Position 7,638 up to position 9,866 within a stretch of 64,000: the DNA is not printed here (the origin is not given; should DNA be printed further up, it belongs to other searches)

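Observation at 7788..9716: Phosphoglycosyl transferase domain fused to a Wzy_C/O-antigen-ligase-like polytopic domain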

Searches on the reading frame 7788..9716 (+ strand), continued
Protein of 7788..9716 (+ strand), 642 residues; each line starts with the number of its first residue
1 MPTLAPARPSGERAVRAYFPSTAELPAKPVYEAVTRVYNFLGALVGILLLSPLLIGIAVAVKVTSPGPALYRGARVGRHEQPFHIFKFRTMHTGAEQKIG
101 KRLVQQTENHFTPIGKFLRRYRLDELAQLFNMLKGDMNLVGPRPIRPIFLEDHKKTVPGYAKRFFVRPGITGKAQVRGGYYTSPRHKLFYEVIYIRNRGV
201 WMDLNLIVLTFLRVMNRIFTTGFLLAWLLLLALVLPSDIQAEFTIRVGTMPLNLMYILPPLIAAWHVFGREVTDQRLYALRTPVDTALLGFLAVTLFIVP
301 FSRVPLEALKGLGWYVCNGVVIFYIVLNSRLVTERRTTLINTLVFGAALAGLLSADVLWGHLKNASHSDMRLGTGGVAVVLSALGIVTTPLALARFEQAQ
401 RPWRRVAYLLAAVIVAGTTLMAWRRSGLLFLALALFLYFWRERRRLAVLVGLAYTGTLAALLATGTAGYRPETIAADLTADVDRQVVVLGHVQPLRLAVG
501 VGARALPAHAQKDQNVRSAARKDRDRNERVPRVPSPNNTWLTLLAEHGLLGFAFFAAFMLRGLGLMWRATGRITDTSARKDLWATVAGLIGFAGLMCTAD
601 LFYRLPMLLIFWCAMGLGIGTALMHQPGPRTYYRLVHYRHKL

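Call 24: find_encoding_contigs(protein=P0017, flank=10000, max_places=3)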
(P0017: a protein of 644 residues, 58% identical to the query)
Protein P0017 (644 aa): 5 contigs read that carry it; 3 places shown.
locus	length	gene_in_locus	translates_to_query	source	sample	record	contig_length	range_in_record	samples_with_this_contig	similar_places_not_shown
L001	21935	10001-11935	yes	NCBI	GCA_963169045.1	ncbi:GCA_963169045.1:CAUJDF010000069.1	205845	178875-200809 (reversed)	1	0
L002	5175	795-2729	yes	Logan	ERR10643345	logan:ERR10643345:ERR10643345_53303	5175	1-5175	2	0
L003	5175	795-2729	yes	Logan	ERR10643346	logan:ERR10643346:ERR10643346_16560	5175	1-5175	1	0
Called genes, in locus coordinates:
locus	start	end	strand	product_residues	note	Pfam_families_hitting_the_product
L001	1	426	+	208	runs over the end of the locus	-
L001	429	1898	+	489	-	PF00672:HAMP, PF00512:HisKA (weak), PF02518:HATPase_c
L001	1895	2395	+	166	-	PF01936:NYN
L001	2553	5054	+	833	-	PF04932:Wzy_C, PF14559:TPR_19 (faint)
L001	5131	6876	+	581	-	PF02543:Carbam_trans_N, PF16861:Carbam_trans_C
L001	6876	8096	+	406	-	PF13439:Glyco_transf_4, PF13579:Glyco_trans_4_4, PF00534:Glycos_transf_1, PF13692:Glyco_trans_1_4, PF13524:Glyco_trans_1_2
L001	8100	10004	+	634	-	PF13522:GATase_6, PF12481:DUF3700 (weak), PF13537:GATase_7, PF00733:Asn_synthase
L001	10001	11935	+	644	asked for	PF02397:Bac_transf, PF04932:Wzy_C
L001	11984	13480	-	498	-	PF01593:Amino_oxidase, PF13450:NAD_binding_8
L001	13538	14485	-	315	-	PF00756:Esterase (weak), PF10503:Esterase_PHB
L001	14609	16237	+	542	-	PF07626:PSD3, PF07637:PSD5, PF07631:PSD4, PF07627:PSCyt3, PF07624:PSD2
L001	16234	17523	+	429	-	PF07586:HXXSHH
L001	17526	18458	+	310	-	-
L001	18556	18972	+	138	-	PF00581:Rhodanese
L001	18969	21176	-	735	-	PF02706:Wzz (weak), PF13807:GNVR, PF01656:CbiA (weak), PF10609:ParA, PF13614:AAA_31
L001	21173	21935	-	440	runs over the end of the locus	PF03446:NAD_binding_2, PF03721:UDPG_MGDP_dh_N, PF00984:UDPG_MGDP_dh, PF03720:UDPG_MGDP_dh_C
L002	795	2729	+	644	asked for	PF02397:Bac_transf, PF04932:Wzy_C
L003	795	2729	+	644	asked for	PF02397:Bac_transf, PF04932:Wzy_C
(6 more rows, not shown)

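Call 25: find_encoding_contigs(protein=P0093, flank=10000, max_places=2)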
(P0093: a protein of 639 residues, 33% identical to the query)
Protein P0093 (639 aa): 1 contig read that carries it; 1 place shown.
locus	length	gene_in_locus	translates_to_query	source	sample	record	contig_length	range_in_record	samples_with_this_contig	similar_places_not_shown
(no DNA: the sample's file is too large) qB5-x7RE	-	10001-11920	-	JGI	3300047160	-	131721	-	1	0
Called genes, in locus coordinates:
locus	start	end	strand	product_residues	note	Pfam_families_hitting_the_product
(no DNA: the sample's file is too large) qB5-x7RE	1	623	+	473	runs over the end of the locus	PF04932:Wzy_C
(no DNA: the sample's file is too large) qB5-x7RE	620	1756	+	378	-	PF13477:Glyco_trans_4_2 (weak), PF13439:Glyco_transf_4, PF13579:Glyco_trans_4_4, PF00534:Glycos_transf_1, PF13692:Glyco_trans_1_4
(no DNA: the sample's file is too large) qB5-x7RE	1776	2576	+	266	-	PF01522:Polysacc_deac_1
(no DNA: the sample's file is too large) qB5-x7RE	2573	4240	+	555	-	PF01663:Phosphodiest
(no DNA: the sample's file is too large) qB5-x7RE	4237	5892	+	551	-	-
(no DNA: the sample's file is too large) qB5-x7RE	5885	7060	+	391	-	PF13480:Acetyltransf_6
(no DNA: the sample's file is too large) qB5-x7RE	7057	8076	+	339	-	PF01522:Polysacc_deac_1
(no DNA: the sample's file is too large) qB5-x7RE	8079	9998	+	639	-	PF13522:GATase_6, PF13537:GATase_7, PF00733:Asn_synthase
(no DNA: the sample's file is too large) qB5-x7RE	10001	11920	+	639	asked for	PF02397:Bac_transf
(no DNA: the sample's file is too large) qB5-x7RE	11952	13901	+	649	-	PF00884:Sulfatase, PF01663:Phosphodiest, PF16347:SGSH_C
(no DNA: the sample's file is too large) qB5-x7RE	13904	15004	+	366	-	PF13506:Glyco_transf_21, PF00535:Glycos_transf_2, PF10111:Glyco_tranf_2_2, PF13641:Glyco_tranf_2_3, PF13632:Glyco_trans_2_3 (weak)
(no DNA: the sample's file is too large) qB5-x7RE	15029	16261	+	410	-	PF04055:Radical_SAM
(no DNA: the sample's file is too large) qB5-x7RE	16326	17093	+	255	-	PF13641:Glyco_tranf_2_3, PF00535:Glycos_transf_2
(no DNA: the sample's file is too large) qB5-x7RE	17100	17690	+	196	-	PF04307:YdjM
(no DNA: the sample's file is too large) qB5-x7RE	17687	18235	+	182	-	PF04191:PEMT, PF04140:ICMT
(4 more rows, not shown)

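Call 26: find_encoding_contigs(protein=P0088, flank=10000, max_places=2)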
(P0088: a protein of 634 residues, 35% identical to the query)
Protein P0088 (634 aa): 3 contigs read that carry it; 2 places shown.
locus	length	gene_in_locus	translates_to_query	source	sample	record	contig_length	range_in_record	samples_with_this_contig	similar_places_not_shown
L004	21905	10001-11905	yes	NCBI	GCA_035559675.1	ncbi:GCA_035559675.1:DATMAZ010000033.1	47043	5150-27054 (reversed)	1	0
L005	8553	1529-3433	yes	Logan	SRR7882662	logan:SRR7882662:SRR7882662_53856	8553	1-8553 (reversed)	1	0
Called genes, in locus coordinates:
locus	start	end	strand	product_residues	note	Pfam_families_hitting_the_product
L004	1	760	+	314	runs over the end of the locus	-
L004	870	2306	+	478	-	PF04932:Wzy_C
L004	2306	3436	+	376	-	PF13439:Glyco_transf_4, PF13579:Glyco_trans_4_4, PF00534:Glycos_transf_1, PF13692:Glyco_trans_1_4, PF13524:Glyco_trans_1_2 (weak)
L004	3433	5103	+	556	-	PF01663:Phosphodiest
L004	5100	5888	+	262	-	PF01522:Polysacc_deac_1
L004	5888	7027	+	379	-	PF00535:Glycos_transf_2, PF13641:Glyco_tranf_2_3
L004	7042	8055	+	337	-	PF01522:Polysacc_deac_1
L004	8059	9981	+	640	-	PF13522:GATase_6, PF13537:GATase_7, PF00733:Asn_synthase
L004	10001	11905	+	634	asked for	PF02397:Bac_transf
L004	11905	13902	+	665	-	PF00884:Sulfatase, PF01663:Phosphodiest, PF16347:SGSH_C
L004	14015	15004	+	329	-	PF00535:Glycos_transf_2, PF10111:Glyco_tranf_2_2, PF13506:Glyco_transf_21, PF13641:Glyco_tranf_2_3, PF13632:Glyco_trans_2_3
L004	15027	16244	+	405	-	PF04055:Radical_SAM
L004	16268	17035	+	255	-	PF00535:Glycos_transf_2, PF13641:Glyco_tranf_2_3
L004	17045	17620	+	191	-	PF04307:YdjM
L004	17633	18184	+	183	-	PF06966:DUF1295 (weak), PF04191:PEMT, PF04140:ICMT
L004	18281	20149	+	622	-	-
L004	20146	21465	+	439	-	PF01943:Polysacc_synt, PF13440:Polysacc_synt_3, PF03023:MurJ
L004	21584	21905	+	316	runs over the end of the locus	PF02492:cobW, PF07683:CobW_C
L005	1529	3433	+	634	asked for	PF02397:Bac_transf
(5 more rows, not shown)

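Call 27: find_encoding_contigs(protein=P0069, flank=10000, max_places=2)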
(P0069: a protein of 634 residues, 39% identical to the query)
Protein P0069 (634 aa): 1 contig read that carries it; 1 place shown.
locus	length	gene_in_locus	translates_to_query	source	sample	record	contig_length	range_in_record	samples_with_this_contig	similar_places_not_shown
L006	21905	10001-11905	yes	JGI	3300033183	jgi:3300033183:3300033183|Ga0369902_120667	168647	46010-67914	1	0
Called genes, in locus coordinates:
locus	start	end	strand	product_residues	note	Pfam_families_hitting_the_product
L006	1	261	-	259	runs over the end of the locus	PF02517:Rce1-like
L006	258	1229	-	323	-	PF00551:Formyl_trans_N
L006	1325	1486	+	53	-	-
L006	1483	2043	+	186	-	-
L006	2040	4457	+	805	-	PF01464:SLT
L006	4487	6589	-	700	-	PF02518:HATPase_c (weak), PF13589:HATPase_c_3, PF01119:DNA_mis_repair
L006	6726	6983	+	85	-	-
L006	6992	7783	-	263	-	-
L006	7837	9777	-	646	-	PF00072:Response_reg, PF00990:GGDEF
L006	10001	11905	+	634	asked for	PF02397:Bac_transf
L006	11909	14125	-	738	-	PF01656:CbiA (faint), PF13807:GNVR, PF10609:ParA, PF13614:AAA_31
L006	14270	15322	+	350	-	-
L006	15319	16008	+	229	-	PF00293:NUDIX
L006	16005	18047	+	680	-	-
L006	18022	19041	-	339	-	-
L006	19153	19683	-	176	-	-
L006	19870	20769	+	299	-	PF01171:ATP_bind_3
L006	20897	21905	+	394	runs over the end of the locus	-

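Call 32: predict_structure(alignment_id=A1)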
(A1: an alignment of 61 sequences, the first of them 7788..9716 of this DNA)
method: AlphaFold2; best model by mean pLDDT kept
length: 642 residues; sequences in the alignment: 61
mean_pLDDT: 91.9   pTM: 0.87
mean pLDDT of the five models: 91.9, 90.5, 89.9, 88.9, 88.5
residues with pLDDT >= 90: 506; 70-90: 103; 50-70: 27; < 50: 6
segments of 3 or more residues with pLDDT < 50: none
pLDDT, mean of each block of 10 residues (from residue 1): 52 59 92 96 97 97 96 96 97 93 88 94 95 97 94 94 96 75 86 95 93 84 88 89 93 92 88 83 98 98 96 96 94 92 96 93 75 82 97 98 98 97 95 98 97 96 89 92 94 96 96 94 83 91 98 98 98 97 98 97 95 98 96 80 46
secondary structure, 60 per line:
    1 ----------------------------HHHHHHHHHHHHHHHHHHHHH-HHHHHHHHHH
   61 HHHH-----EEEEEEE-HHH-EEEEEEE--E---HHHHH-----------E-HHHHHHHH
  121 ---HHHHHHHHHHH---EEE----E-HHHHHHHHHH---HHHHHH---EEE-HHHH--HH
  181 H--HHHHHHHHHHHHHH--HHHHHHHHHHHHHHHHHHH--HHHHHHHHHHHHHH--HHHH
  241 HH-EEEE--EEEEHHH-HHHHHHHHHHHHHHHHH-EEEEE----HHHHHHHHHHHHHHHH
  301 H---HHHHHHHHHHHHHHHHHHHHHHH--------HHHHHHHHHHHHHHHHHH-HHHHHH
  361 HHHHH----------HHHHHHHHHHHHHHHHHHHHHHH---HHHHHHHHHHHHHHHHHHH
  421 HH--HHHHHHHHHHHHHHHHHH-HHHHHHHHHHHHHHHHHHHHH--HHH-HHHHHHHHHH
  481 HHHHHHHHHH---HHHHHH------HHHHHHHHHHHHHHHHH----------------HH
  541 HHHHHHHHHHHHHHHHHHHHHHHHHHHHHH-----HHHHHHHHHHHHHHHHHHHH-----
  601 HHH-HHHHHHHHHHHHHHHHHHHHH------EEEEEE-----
elements in order: H29-49 H51-64 E70-76 E82-88 H95-99 H113-120 H124-134 E138-140 H147-156 H160-165 E169-171 H173-176 H184-197 H200-218 H221-234 H237-242 E244-247 E250-253 H258-274 E276-280 H285-301 H305-327 H336-353 H355-365 H376-398 H402-422 H425-442 H444-464 H471-490 H494-499 H506-522 H539-570 H576-595 H605-625 E632-637

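Call 46: find_related_loci(query=A1, collection=genome_contigs, flank=10000)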
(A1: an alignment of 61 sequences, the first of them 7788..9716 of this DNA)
Query A1 (642 aa) in genome_contigs; peptide patterns used: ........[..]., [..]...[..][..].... (x = any residue, [..] = any of these).
600 stretches matched a pattern (row limit reached: there are more); 598 encode a relative of the query (tblastn E <= 1e-3); the best 80 are kept; 80 distinct loci.
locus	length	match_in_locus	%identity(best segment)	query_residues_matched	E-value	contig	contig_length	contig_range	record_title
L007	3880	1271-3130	61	17-642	0e+0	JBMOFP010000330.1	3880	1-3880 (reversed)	MAG: Bradymonadia bacterium isolate Deming_bin.242 contig88013, whole genome shotgun sequence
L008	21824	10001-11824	31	21-632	8e-77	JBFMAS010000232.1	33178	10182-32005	MAG: Thermodesulfobacteriota bacterium isolate MAG144 MAG144_232, whole genome shotgun sequence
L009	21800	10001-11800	35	35-637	1e-80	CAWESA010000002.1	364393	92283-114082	MAG: uncultured delta proteobacterium isolate MFD04944.bin.1.34 genome assembly, contig: contig_31897, whole genome shot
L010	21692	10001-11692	34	26-612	6e-82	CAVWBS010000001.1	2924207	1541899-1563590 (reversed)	MAG: uncultured delta proteobacterium isolate MFD05442.bin.2.52 genome assembly, contig: contig_16185, whole genome shot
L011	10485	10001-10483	81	19-179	1e-73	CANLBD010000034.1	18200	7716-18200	MAG: Myxococcales bacterium isolate ZE-Jul18-54 genome assembly, contig: ZE-Jul18-C2235, whole genome shotgun sequence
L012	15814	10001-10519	49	28-200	7e-50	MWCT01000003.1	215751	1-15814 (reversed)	MAG: candidate division BRC1 bacterium ADurb.Bin183 BWY12_contig000003, whole genome shotgun sequence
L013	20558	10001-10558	49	30-216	4e-48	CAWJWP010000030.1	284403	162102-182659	MAG: Thermoanaerobaculia bacterium isolate MFD09206.bin.1.107 genome assembly, contig: contig_4297, whole genome shotgun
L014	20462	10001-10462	53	57-210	1e-47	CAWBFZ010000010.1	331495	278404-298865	MAG: Thermoanaerobaculia bacterium isolate MFD04716.bin.2.310 genome assembly, contig: contig_25262, whole genome shotgu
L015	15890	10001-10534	49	33-210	4e-45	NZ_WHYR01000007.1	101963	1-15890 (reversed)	Desulfofundulus thermobenzoicus strain DSM 14055 NODE_7_length_101963_cov_66.0975, whole genome shotgun sequence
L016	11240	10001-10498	49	52-217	6e-44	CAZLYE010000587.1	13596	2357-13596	MAG TPA_asm: uncultured Candidatus Binatia bacterium isolate binchicken_co279_102 genome assembly, contig: k141_141990,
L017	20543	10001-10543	45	36-215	3e-43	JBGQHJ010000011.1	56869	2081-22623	MAG: Candidatus Methylomirabilia bacterium isolate OBJ2_061818_070_75 k141_611666_length_56869_cov_84.4207, whole genome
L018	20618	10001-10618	43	15-217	9e-43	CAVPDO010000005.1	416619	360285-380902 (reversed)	MAG: uncultured Actinomycetes bacterium isolate MFD00031.bin.1.56 genome assembly, contig: contig_16779, whole genome sh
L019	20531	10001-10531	41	34-210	5e-42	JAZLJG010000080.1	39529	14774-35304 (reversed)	MAG: Lachnospiraceae bacterium isolate T1900044967_TA20190029.MAGScoT_cleanbin_000029 SGB_4005_k141_191164, whole genome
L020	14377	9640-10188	45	34-215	5e-42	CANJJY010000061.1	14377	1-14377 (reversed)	MAG: Oligoflexaceae bacterium isolate RH-23may17-1129 genome assembly, contig: RH-23may17-C32143, whole genome shotgun s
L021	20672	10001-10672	39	2-222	7e-42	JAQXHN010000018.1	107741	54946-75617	MAG: Clostridia bacterium isolate SUG1201 k141_8150141, whole genome shotgun sequence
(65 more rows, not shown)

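Call 57: fold_search(model_id=the predicted structure, library=pdb)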
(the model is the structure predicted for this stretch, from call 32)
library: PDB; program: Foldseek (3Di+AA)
matches with E <= 10: 218; with E <= 0.001: 5
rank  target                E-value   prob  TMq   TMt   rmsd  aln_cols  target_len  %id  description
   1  8g1n_A                7.8e-10  1.00  0.25  0.78   4.6       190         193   34  Structure of Campylobacter concisus PglC I57M/Q175M Variant with modeled C-terminus (released 2023-05-31)
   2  8g1n_B                1.7e-09  1.00  0.25  0.78   4.8       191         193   34  Structure of Campylobacter concisus PglC I57M/Q175M Variant with modeled C-terminus (released 2023-05-31)
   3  8e37_A                2.0e-09  1.00  0.25  0.80   4.6       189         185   35  Structure of Campylobacter concisus wild-type SeMet PglC (released 2023-09-06)
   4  8t53_A                1.6e-07  1.00  0.24  0.38   2.7       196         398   31  S. enterica WbaP in a styrene maleic acid liponanoparticle (released 2024-02-14)
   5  7tpg_B                1.5e-06  1.00  0.42  0.62   6.5       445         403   13  Single-Particle Cryo-EM Structure of the WaaL O-antigen ligase in its ligand bound state (released 2022-04-06)
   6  8tj3_B                1.9e-03  1.00  0.31  0.51   7.9       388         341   11  Structural basis of peptidoglycan synthesis by E. coli RodA-PBP2 complex (released 2023-08-30)
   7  8p1u_A                3.4e-03  1.00  0.32  0.49   8.3       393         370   16  Structure of divisome complex FtsWIQLB (released 2024-05-22)
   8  6pl5_A                2.2e-02  1.00  0.29  0.47   8.1       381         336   14  Structural coordination of polymerization and crosslinking by a peptidoglycan synthase complex (released 2020-03-18)
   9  8bh1_A                2.4e-02  1.00  0.30  0.50   8.5       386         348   14  Core divisome complex FtsWIQBL from Pseudomonas aeruginosa (released 2023-04-19)
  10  6pl6_A                2.5e-02  1.00  0.32  0.53   7.5       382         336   15  Structural coordination of polymerization and crosslinking by a peptidoglycan synthase complex (released 2020-03-18)
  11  8ug7_A                1.4e-01  0.20  0.13  0.18  20.8       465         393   14  Mus musculus Otopetrin 2 (mOTOP2) in pH 8.0 (released 2024-08-21)
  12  7p54_A                1.7e-01  0.08  0.08  0.11  34.1       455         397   13  Cryo-EM structure of human TTYH2 in GDN (released 2021-08-11)
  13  8uga_A                3.7e-01  0.12  0.12  0.18  24.5       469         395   14  Mus musculus Otopetrin 2 (mOTOP2) M374W in pH 8.0 (released 2024-08-21)
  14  7a0g_DDD              4.5e-01  0.09  0.08  0.15  37.2       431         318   11  Structure of the SmhB pore of the tripartite alpha-pore forming toxin, Smh, from Serratia marcescens. (released 2021-03-31)
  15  9g8k_B                5.0e-01  0.07  0.10  0.10  24.2       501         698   13  Structure of K+-dependent Na+-PPase from Thermotoga maritima in complex with Ca2+ and Etidronate (released 2025-06-04)
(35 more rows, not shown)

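Call 63: find_encoding_contigs(protein=P0067, flank=10000, max_places=1)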
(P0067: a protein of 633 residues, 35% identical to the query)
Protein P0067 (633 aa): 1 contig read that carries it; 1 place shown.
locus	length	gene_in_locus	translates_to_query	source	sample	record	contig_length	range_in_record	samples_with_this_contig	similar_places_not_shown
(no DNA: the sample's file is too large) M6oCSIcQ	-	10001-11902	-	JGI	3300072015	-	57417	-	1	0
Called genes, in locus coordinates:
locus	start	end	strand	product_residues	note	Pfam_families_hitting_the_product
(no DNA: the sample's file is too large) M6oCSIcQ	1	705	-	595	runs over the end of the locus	PF04055:Radical_SAM, PF16199:Radical_SAM_C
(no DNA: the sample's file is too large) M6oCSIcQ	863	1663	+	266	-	PF13489:Methyltransf_23, PF13847:Methyltransf_31 (weak), PF08241:Methyltransf_11 (weak), PF08242:Methyltransf_12, PF13649:Methyltransf_25 (weak)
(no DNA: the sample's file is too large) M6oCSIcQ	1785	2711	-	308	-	-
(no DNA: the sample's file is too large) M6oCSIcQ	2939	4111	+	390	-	PF00438:S-AdoMet_synt_N, PF02772:S-AdoMet_synt_M, PF02773:S-AdoMet_synt_C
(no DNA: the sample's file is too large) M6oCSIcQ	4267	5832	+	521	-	PF26314:MptA_B_family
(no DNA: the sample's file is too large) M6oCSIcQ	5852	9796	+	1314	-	-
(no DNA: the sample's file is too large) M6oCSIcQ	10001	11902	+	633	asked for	PF02397:Bac_transf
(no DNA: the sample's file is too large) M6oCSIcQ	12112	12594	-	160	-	PF13384:HTH_23 (weak), PF13518:HTH_28 (weak), PF13551:HTH_29 (weak), PF13565:HTH_32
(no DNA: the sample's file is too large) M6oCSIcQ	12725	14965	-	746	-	PF04305:DUF455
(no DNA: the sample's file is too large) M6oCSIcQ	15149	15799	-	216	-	PF11741:AMIN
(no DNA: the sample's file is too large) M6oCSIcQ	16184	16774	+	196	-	-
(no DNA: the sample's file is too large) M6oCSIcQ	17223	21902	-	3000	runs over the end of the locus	-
